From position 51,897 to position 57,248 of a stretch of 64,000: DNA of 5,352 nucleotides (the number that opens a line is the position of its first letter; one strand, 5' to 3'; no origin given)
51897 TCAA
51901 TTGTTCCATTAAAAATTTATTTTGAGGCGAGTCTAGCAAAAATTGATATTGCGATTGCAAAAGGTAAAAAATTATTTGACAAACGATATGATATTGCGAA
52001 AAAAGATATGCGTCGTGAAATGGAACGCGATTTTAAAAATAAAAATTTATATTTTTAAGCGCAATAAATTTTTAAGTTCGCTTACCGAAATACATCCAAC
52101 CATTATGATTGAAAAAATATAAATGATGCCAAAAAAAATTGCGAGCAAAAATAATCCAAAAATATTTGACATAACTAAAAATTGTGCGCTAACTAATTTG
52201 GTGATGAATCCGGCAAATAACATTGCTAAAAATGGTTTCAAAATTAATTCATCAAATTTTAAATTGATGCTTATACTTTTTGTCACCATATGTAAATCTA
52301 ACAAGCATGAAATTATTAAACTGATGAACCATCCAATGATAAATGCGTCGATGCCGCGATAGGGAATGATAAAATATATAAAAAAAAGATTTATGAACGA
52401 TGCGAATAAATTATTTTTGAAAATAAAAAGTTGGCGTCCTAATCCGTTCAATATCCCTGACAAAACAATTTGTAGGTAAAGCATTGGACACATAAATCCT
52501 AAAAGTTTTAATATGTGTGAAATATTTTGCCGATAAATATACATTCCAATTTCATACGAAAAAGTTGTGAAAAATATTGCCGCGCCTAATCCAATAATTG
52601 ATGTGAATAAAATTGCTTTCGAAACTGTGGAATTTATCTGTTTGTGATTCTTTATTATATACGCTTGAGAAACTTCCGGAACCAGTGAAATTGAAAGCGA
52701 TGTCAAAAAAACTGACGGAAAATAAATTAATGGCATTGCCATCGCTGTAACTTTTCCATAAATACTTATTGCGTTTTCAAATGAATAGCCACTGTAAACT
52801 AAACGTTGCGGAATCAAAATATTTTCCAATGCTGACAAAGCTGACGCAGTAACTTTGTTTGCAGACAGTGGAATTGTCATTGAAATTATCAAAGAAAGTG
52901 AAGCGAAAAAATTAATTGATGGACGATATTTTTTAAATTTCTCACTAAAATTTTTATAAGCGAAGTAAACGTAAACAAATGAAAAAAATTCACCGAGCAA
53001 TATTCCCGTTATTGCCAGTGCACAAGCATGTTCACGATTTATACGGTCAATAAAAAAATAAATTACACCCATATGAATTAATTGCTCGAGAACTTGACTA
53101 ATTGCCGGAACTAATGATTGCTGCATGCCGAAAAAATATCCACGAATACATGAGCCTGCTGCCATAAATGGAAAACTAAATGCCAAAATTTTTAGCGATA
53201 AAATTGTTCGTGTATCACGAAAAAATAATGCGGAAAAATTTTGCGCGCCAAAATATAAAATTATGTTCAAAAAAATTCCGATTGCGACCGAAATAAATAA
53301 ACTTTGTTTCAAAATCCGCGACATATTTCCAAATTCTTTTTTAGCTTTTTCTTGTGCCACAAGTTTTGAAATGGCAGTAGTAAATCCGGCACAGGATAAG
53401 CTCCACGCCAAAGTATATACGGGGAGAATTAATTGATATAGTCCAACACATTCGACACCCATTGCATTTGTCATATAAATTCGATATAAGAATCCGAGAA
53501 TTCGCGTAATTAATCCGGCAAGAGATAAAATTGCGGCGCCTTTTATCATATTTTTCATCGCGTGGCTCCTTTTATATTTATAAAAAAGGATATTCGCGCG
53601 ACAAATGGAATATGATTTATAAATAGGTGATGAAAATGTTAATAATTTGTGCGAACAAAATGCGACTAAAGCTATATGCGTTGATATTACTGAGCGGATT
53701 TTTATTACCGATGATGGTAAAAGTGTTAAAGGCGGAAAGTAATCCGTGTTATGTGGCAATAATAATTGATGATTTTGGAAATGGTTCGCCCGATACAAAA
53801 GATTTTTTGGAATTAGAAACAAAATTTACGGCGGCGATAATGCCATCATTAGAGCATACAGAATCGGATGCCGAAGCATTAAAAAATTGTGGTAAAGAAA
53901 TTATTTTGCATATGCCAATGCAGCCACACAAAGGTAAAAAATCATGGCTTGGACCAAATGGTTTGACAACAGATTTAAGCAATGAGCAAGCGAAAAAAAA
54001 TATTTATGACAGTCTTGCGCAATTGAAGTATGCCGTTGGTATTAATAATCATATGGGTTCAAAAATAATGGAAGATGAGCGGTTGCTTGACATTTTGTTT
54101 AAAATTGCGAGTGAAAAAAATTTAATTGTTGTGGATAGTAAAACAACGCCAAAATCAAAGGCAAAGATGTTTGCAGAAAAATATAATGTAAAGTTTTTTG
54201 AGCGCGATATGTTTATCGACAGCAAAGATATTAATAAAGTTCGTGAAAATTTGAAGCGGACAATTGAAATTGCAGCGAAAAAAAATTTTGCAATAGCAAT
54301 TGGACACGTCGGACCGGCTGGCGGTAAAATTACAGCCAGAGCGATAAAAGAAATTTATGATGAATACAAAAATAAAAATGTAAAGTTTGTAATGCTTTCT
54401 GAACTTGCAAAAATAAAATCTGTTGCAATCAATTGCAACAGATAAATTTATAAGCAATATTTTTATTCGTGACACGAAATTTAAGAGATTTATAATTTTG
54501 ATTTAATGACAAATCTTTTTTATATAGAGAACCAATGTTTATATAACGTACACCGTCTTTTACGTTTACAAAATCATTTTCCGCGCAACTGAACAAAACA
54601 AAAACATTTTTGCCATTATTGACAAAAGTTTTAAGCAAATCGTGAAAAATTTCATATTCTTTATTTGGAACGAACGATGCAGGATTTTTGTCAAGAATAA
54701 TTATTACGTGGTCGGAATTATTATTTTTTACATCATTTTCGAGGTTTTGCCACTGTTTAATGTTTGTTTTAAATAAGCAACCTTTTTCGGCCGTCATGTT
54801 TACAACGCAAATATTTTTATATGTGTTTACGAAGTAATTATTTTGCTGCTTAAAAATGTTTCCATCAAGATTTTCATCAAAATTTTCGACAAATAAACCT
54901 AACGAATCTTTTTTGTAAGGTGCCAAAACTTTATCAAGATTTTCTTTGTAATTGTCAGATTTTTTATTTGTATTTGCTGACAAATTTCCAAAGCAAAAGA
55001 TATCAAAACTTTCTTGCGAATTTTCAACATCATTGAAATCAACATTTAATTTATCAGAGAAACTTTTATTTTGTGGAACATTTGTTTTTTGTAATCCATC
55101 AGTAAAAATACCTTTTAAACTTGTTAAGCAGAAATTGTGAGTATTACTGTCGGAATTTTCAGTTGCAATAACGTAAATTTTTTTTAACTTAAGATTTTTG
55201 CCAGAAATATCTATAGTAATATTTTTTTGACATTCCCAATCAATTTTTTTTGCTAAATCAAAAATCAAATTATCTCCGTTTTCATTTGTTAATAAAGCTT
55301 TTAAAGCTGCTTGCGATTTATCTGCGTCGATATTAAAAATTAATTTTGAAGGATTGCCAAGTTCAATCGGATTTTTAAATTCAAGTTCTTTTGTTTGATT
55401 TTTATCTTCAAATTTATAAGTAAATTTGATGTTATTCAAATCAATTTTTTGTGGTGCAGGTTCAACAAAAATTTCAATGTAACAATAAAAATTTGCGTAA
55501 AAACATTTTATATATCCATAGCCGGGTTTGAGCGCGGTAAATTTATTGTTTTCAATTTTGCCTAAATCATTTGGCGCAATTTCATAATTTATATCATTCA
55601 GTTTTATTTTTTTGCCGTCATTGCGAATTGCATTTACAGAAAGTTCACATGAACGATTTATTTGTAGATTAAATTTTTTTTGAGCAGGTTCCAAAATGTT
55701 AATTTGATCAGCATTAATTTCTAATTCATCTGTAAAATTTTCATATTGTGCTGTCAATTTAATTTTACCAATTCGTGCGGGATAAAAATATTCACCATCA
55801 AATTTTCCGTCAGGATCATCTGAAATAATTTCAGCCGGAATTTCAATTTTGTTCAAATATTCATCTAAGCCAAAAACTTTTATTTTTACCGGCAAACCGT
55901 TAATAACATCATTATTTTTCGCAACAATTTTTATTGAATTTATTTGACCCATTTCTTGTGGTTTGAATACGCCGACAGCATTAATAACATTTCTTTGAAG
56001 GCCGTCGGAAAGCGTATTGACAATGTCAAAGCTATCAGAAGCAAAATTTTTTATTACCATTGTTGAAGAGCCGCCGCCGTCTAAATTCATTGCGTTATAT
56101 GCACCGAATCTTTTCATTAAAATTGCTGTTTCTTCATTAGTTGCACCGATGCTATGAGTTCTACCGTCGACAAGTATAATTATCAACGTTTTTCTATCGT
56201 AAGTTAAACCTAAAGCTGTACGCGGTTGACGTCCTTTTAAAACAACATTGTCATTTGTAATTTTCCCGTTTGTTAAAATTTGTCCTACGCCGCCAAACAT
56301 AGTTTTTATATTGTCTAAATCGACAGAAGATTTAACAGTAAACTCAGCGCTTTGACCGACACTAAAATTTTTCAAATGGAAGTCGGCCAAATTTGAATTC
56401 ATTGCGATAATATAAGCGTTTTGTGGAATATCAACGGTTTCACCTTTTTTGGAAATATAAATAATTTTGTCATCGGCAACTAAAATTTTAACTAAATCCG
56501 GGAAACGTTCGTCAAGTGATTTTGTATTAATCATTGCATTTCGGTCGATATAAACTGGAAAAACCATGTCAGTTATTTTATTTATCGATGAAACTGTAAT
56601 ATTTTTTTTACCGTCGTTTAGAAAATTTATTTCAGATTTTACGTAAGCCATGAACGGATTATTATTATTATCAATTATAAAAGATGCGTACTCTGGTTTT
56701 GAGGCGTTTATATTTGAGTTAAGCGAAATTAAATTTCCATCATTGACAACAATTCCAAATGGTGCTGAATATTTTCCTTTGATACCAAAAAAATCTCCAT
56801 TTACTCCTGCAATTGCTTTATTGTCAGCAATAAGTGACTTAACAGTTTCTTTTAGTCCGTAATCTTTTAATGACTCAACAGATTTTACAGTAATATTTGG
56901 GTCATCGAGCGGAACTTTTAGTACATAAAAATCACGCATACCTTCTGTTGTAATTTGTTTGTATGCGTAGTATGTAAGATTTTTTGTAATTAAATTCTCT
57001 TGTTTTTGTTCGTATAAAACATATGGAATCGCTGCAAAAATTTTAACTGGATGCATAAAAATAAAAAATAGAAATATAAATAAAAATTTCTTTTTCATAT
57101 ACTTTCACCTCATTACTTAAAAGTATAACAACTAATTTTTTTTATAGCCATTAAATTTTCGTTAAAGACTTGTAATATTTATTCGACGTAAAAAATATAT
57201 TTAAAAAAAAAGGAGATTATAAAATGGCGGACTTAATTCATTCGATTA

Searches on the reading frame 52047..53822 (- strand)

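Call 71: search_protein_families(library=pfam, proteins=[window:52047-53822:-], max_evalue=0.001)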
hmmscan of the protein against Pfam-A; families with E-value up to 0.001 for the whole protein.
window:52047-53822:- (591 aa): 2 families
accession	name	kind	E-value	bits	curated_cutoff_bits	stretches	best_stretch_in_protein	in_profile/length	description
PF01943.22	Polysacc_synt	-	6.1e-23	82.1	28.2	1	93-386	2-272/274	Polysaccharide biosynthesis protein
PF01554.23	MatE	-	1.2e-11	45.1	24.9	2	360-483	32-160/161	MatE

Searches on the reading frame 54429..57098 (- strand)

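Call 71: search_protein_families(library=pfam, proteins=[window:54429-57098:-], max_evalue=0.001)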
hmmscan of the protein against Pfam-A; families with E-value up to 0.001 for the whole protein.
window:54429-57098:- (889 aa): 1 family
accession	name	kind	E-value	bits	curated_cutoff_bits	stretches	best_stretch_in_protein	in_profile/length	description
PF09992.14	NAGPA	-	2.1e-29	103.3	25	1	217-378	16-169/169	Phosphodiester glycosidase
